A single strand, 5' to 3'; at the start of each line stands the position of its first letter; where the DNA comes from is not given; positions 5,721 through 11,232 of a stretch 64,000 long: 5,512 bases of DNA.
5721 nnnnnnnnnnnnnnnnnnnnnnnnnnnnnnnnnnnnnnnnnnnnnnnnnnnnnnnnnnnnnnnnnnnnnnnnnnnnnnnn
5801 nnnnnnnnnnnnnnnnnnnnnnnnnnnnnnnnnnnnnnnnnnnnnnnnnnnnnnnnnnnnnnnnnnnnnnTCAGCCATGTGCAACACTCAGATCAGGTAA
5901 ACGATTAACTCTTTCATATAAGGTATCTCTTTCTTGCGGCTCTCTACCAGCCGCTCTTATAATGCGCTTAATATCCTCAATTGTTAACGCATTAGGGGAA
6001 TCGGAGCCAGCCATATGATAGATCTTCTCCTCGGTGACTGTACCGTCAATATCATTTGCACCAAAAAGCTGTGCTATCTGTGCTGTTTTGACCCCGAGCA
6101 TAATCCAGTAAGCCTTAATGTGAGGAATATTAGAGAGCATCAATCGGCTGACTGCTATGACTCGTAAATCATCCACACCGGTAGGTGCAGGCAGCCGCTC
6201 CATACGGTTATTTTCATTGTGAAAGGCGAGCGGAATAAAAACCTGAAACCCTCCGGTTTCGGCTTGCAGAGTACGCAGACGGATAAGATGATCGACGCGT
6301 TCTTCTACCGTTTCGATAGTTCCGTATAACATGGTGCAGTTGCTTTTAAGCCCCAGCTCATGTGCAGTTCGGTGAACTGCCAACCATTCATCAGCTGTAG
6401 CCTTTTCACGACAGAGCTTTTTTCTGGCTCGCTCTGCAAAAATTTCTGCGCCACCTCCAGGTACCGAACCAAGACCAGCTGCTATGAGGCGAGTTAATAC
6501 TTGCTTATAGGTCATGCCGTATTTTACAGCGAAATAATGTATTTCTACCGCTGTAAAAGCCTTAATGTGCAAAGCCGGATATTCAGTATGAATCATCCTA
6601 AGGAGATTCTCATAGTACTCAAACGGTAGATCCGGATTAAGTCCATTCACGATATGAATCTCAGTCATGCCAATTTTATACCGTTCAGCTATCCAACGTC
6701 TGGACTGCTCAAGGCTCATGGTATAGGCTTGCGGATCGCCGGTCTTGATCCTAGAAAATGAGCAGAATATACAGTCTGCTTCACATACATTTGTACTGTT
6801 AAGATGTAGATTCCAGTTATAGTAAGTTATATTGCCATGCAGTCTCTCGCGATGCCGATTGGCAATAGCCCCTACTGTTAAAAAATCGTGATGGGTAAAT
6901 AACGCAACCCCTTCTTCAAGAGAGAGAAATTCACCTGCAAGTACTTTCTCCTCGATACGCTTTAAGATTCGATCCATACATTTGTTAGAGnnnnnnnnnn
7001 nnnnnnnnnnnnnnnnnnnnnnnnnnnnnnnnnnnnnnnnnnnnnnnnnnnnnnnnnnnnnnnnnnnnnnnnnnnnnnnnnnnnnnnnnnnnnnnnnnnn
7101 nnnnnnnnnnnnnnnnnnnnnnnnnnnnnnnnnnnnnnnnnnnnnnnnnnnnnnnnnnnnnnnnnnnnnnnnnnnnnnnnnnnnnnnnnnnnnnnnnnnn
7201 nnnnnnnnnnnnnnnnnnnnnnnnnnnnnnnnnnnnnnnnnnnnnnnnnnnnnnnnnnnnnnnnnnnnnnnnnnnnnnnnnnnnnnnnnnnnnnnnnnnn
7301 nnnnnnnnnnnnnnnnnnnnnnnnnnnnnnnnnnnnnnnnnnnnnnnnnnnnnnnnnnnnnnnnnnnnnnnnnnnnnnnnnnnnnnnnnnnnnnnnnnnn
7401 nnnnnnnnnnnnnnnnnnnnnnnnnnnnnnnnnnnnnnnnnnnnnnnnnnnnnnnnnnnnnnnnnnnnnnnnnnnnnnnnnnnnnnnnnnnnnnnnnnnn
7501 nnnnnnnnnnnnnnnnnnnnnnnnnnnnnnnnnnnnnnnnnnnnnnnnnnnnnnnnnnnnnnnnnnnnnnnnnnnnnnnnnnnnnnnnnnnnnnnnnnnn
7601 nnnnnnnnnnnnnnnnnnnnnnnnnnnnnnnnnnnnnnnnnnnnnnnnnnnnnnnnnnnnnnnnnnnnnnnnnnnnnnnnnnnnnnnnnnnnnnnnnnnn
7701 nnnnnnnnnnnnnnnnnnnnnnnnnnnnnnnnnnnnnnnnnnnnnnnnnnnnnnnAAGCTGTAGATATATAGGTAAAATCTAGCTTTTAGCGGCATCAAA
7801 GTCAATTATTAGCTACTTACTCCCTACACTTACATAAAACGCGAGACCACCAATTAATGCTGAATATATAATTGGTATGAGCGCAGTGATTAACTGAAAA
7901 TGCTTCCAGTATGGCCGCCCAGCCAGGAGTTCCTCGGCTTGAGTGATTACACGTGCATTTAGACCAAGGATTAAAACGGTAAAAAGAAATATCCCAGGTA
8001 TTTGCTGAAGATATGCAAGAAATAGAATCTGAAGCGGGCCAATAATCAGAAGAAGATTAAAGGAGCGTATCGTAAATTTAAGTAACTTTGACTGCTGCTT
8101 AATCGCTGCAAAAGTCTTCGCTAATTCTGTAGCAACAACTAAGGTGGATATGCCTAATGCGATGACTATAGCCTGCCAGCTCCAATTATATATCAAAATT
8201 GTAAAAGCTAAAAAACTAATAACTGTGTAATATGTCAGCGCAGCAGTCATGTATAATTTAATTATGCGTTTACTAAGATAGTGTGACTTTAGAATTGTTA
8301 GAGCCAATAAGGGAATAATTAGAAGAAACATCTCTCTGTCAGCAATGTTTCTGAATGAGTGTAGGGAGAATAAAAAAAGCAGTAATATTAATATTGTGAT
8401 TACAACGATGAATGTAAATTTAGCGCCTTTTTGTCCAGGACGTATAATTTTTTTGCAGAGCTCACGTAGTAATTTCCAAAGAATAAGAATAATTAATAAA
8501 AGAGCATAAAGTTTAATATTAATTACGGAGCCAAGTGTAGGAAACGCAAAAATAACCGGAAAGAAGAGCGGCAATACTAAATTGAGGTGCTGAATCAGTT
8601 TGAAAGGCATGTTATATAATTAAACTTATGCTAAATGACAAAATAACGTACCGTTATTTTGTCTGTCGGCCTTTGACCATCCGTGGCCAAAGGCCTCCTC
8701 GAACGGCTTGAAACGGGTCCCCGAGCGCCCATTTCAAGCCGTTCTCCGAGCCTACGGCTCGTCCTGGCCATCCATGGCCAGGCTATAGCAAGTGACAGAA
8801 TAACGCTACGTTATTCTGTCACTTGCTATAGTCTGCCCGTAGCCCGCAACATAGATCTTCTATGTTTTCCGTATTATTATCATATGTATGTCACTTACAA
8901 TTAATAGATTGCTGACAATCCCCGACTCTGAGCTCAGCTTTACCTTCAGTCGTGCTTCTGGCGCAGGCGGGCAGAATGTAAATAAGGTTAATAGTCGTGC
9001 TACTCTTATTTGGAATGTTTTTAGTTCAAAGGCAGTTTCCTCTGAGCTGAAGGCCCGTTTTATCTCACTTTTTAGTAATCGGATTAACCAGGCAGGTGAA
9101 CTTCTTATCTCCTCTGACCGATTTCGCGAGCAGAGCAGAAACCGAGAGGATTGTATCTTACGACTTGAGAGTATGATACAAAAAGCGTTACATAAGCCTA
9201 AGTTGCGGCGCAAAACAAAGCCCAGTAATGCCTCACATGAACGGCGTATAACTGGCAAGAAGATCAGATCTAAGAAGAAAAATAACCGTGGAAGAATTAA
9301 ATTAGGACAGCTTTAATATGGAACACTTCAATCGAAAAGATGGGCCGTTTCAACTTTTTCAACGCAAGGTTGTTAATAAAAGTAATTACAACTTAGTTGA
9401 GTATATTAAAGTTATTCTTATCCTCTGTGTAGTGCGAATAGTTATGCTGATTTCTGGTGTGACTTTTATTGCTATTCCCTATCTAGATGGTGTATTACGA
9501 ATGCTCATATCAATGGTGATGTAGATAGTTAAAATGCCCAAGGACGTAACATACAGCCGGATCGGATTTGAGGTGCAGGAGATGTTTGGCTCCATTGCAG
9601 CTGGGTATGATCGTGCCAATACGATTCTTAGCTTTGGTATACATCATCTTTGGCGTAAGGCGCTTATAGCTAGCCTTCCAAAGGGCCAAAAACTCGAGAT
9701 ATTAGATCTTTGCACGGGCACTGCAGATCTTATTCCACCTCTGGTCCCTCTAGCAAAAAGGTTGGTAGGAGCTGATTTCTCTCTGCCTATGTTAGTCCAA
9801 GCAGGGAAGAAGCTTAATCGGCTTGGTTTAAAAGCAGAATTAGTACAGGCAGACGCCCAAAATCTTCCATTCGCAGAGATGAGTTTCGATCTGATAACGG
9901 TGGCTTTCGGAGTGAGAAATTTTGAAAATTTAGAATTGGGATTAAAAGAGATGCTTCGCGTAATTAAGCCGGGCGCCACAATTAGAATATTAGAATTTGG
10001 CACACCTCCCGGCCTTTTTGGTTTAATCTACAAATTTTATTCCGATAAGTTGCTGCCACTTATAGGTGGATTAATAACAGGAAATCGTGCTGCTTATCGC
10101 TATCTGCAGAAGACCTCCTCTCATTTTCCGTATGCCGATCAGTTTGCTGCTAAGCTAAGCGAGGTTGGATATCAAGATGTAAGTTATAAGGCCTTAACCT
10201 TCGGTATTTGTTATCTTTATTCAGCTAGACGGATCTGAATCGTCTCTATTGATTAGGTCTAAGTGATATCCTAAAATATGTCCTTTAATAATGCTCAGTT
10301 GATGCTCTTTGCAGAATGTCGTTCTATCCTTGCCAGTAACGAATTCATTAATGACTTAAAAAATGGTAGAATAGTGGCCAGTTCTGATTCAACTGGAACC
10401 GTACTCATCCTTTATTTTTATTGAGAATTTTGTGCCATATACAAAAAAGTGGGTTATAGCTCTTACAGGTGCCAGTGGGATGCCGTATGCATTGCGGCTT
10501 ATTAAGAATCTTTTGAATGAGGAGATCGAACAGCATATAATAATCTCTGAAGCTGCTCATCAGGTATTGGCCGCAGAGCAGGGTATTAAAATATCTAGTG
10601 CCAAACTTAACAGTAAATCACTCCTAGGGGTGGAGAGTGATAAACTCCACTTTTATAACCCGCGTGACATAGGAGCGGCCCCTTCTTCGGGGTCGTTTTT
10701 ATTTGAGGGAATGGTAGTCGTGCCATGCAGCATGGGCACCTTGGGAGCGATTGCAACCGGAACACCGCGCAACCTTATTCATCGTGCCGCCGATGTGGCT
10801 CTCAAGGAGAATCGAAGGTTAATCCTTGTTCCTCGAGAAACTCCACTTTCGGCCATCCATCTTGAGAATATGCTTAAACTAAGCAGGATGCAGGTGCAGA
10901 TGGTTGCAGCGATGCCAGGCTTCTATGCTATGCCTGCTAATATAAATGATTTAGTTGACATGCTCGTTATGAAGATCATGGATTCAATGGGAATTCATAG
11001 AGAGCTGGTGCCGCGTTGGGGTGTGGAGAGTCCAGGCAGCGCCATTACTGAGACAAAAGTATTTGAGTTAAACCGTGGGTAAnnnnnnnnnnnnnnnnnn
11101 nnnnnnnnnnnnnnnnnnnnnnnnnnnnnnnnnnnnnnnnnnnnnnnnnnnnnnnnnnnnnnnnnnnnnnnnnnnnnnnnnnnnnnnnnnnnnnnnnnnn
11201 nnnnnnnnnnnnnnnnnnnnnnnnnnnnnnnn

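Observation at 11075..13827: Two cysteine-less MqnC/MqnE-fold paralogues, one fused to an MqnA-like domain, inside a futalosine-pathway gene row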

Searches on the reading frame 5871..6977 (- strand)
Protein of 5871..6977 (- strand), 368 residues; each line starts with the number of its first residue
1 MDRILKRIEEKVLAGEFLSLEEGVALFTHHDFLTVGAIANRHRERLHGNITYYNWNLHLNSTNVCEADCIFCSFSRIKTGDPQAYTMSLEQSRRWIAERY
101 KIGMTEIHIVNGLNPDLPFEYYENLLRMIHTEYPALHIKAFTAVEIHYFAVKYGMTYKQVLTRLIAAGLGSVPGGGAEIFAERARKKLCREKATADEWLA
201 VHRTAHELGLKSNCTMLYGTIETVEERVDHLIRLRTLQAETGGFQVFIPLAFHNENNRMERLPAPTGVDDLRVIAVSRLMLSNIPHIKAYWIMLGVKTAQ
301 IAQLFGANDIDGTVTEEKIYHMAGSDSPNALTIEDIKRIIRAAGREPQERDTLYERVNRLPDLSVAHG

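Call 3: search_protein_families(library=pfam, proteins=[window:5871-6977:-], max_evalue=0.1)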
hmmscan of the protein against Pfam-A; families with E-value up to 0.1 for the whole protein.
window:5871-6977:- (368 aa): 2 families
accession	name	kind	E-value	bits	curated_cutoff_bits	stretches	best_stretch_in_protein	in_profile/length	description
PF19288.4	CofH_C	-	6.5e-22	78.1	27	1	243-357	3-119/125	CofH/MqnC C-terminal region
PF04055.27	Radical_SAM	-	2.5e-16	60.7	29.5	1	60-231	2-163/166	Radical SAM superfamily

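Call 4: search_protein_families(library=ncbifam, proteins=[window:5871-6977:-], max_evalue=0.1)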
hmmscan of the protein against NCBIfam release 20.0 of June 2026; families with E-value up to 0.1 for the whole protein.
window:5871-6977:- (368 aa): 20 families
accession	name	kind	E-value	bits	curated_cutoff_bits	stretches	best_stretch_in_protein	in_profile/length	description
TIGR03700.1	mena_SCO4494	equivalog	3.7e-152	506.3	434.55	1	8-357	1-351/351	aminofutalosine synthase MqnE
TIGR00423.1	TIGR00423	subfamily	4.9e-113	377.5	260.25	1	52-356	2-309/310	CofH family radical SAM protein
NF006276.0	PRK08444.1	equivalog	2e-112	375.7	560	1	8-358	3-351/353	aminofutalosine synthase MqnE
TIGR03699.1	menaquin_MqnC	equivalog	1.2e-108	363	428.1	1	18-356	3-341/342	cyclic dehypoxanthinyl futalosine synthase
NF005609.0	PRK07360.1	equivalog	6.3e-96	321.4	426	1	3-358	6-369/374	7,8-didemethyl-8-hydroxy-5-deazariboflavin synthase subunit CofH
TIGR03551.1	F420_cofH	equivalog_domain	1.2e-95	320.3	374.1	1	21-357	4-345/345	5-amino-6-(D-ribitylamino)uracil--L-tyrosine 4-hydroxyphenyl transferase CofH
NF006277.0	PRK08445.1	equivalog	1.6e-81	273.9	576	1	19-359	5-347/348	dehypoxanthine futalosine cyclase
NF006687.0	PRK09234.1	equivalog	9.2e-80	268.9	1018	1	16-359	490-839/849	bifunctional FO biosynthesis protein CofGH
NF004580.0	PRK05926.1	equivalog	4.2e-75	253.3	583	1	4-347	14-362/370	hypothetical protein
TIGR03550.1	F420_cofG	equivalog_domain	4.4e-13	49.1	213.35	1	53-356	2-306/322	7,8-didemethyl-8-hydroxy-5-deazariboflavin synthase CofG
NF004884.0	PRK06245.1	equivalog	1.4e-11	43.8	209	1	48-356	9-313/340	7,8-didemethyl-8-hydroxy-5-deazariboflavin synthase subunit CofG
TIGR00433.2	bioB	equivalog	6.6e-09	35.4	225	1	22-281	7-251/307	biotin synthase BioB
TIGR03957.1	rSAM_HmdB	equivalog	8.3e-08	31.8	320.9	1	197-348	169-316/317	5,10-methenyltetrahydromethanopterin hydrogenase cofactor biosynthesis protein HmdB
TIGR03910.1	pyrrolys_PylB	equivalog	1.8e-07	30.4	348.2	1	5-284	5-271/347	methylornithine synthase PylB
TIGR03956.1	rSAM_HydE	equivalog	1.7e-06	27.5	254.6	1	29-283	25-261/340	[FeFe] hydrogenase H-cluster radical SAM maturase HydE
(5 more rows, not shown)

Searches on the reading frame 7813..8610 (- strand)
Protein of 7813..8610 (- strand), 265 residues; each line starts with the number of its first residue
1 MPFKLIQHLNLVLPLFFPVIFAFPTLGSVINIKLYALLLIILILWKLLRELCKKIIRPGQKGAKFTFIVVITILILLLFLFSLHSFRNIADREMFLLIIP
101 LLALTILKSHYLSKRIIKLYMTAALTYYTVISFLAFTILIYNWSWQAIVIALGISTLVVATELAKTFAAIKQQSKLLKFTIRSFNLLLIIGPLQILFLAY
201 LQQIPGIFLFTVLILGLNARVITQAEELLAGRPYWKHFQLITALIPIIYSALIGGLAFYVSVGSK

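Call 3: search_protein_families(library=pfam, proteins=[window:7813-8610:-], max_evalue=0.1)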
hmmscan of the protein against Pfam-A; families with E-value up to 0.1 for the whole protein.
window:7813-8610:- (265 aa): 1 family
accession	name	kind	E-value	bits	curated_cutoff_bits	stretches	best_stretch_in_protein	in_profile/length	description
PF24597.1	TPR_DOP1_M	-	0.02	15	26.7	0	78-116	97-135/186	DOP1 middle TPR domain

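Call 4: search_protein_families(library=ncbifam, proteins=[window:7813-8610:-], max_evalue=0.1)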
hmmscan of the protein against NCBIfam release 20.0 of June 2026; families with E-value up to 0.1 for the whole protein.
window:7813-8610:- (265 aa): 1 family
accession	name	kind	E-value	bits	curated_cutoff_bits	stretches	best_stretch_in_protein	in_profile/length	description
NF045538.1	AciT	subfamily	0.021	15.1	100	1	96-163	9-78/114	AciT family ciprofloxacin tolerance protein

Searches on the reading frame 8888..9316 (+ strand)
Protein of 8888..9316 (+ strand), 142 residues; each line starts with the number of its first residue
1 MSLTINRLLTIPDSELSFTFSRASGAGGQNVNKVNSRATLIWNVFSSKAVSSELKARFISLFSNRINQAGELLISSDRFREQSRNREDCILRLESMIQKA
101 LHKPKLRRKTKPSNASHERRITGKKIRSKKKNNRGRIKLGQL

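Call 73: search_protein_families(library=pfam, proteins=[window:8888-9316:+], max_evalue=0.001)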
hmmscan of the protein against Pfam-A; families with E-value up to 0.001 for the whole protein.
window:8888-9316:+ (142 aa): 1 family
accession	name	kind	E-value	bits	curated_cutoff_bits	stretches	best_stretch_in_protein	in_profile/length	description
PF00472.26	RF-1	-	1.6e-20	73.6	35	1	9-138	5-113/116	RF-1 domain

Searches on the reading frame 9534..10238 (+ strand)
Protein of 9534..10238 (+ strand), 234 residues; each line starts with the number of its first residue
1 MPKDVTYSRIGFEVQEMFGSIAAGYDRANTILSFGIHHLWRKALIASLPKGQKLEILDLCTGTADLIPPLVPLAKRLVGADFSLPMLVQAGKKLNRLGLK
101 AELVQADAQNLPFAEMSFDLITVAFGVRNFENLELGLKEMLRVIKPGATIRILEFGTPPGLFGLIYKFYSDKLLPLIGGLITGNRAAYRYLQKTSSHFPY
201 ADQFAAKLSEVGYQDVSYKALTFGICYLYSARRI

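Call 3: search_protein_families(library=pfam, proteins=[window:9534-10238:+], max_evalue=0.1)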
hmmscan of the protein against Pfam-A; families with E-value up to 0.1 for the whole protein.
window:9534-10238:+ (234 aa): 7 families
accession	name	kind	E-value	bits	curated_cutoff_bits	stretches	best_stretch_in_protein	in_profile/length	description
PF01209.24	Ubie_methyltran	-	3.5e-52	177.5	20.1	1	13-229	8-229/233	ubiE/COQ5 methyltransferase family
PF13649.12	Methyltransf_25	-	3.7e-17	63.2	27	1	56-147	1-96/97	Methyltransferase domain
PF08241.18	Methyltransf_11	-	1.3e-15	58.2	21.2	1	57-150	1-93/95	Methyltransferase domain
PF13847.12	Methyltransf_31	-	2.2e-08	34.3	27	1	53-156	4-113/145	Methyltransferase domain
PF08242.18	Methyltransf_12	-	4.1e-08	34.3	30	1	57-149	1-97/98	Methyltransferase domain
PF13489.12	Methyltransf_23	-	0.00036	20.8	27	1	43-215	12-161/164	Methyltransferase domain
PF05148.21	Methyltransf_8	-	0.086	13.1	27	0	100-154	105-158/219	Hypothetical methyltransferase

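Call 4: search_protein_families(library=ncbifam, proteins=[window:9534-10238:+], max_evalue=0.1)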
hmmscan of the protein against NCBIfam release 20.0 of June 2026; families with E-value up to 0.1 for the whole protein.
window:9534-10238:+ (234 aa): 26 families (the best 25 are shown)
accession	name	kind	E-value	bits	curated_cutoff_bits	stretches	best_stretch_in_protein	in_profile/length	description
TIGR01934.1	MenG_MenH_UbiE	subfamily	2.5e-65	219.9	158.35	1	14-232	1-222/223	ubiquinone/menaquinone biosynthesis methyltransferase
NF001244.0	PRK00216.1-5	equivalog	2e-61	207.3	216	1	13-232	9-234/236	bifunctional demethylmenaquinone methyltransferase/2-methoxy-6-polyprenyl-1,4-benzoquinol methylase UbiE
NF052510.1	methyltran_MpqE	exception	3.9e-53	180.2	335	1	13-231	7-232/234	methyl-plastoquinone biosynthesis methyltransferase MpqE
NF001242.0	PRK00216.1-3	equivalog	4.5e-50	170.5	351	1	13-233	29-257/258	bifunctional demethylmenaquinone methyltransferase/2-methoxy-6-polyprenyl-1,4-benzoquinol methylase UbiE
NF001241.0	PRK00216.1-2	equivalog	4.7e-47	160.6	327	1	12-232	11-228/231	demethylmenaquinone methyltransferase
NF001240.0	PRK00216.1-1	equivalog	3.6e-43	147.4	378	1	13-230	24-247/251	bifunctional demethylmenaquinone methyltransferase/2-methoxy-6-polyprenyl-1,4-benzoquinol methylase UbiE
NF001243.0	PRK00216.1-4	equivalog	3e-40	138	235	1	14-227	9-227/237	demethylmenaquinone methyltransferase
TIGR02752.1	MenG_heptapren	equivalog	2.7e-38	131.8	419.85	1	14-227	7-225/231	demethylmenaquinone methyltransferase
NF004452.0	PRK05785.1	equivalog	2.5e-17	63.1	207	1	13-231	10-222/228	hypothetical protein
NF043040.1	corrin_prot_MT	hypoth_equivalog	3.8e-12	46.1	180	1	21-167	11-162/216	corrinoid protein-associated methyltransferase CpaM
TIGR02072.1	BioC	equivalog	1.8e-09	37.7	184.95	1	20-150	4-130/244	malonyl-ACP O-methyltransferase BioC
NF007610.0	PRK10258.1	equivalog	1.3e-08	34.5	342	1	38-150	28-136/251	malonyl-ACP O-methyltransferase BioC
NF047649.1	MTase_UXPK_star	exception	6.2e-08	32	460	1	69-150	97-179/283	methyltransferase/UXPK-star double selenoprotein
NF045667.1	MTase_DVU1556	equivalog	9.3e-07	28.5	155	1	51-150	21-117/213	DVU_1556 family methyltransferase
NF041537.1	ArsM_AhpD_UU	exception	9.3e-07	27.9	510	1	69-151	96-179/345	arsenite methyltransferase/AhpD domain selenoprotein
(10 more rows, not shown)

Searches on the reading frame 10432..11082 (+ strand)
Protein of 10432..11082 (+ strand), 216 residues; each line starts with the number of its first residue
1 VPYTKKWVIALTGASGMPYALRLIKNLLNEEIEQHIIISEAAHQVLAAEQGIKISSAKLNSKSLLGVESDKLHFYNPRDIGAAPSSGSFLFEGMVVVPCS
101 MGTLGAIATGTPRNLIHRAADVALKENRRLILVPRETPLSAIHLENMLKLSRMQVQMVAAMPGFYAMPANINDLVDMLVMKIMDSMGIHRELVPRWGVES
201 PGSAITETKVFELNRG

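Call 3: search_protein_families(library=pfam, proteins=[window:10432-11082:+], max_evalue=0.1)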
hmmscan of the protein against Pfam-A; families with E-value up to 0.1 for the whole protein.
window:10432-11082:+ (216 aa): 1 family
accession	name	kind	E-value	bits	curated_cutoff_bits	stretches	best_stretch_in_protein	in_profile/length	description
PF02441.25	Flavoprotein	-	3.4e-41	141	22.7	1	5-185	1-161/162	Flavoprotein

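Call 4: search_protein_families(library=ncbifam, proteins=[window:10432-11082:+], max_evalue=0.1)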
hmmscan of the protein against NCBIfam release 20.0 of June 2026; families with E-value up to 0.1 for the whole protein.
window:10432-11082:+ (216 aa): 4 families
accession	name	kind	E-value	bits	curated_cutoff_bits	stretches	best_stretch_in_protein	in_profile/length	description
NF041206.1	VdcB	exception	8.8e-61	204.8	290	1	7-196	2-182/184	non-oxidative hydroxyarylic acid decarboxylases subunit B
NF004685.0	PRK06029.1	subfamily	5.3e-60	202.7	188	1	5-197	2-185/187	UbiX family flavin prenyltransferase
TIGR00421.1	ubiX_pad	subfamily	5.5e-58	195.7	108.9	1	7-196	2-181/181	UbiX family flavin prenyltransferase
NF041218.1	BagM_FevK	exception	1.6e-48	164.9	420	1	7-197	3-184/215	bagremycin/ferroverdin biosynthesis UbiX family decarboxylase BagM/FevK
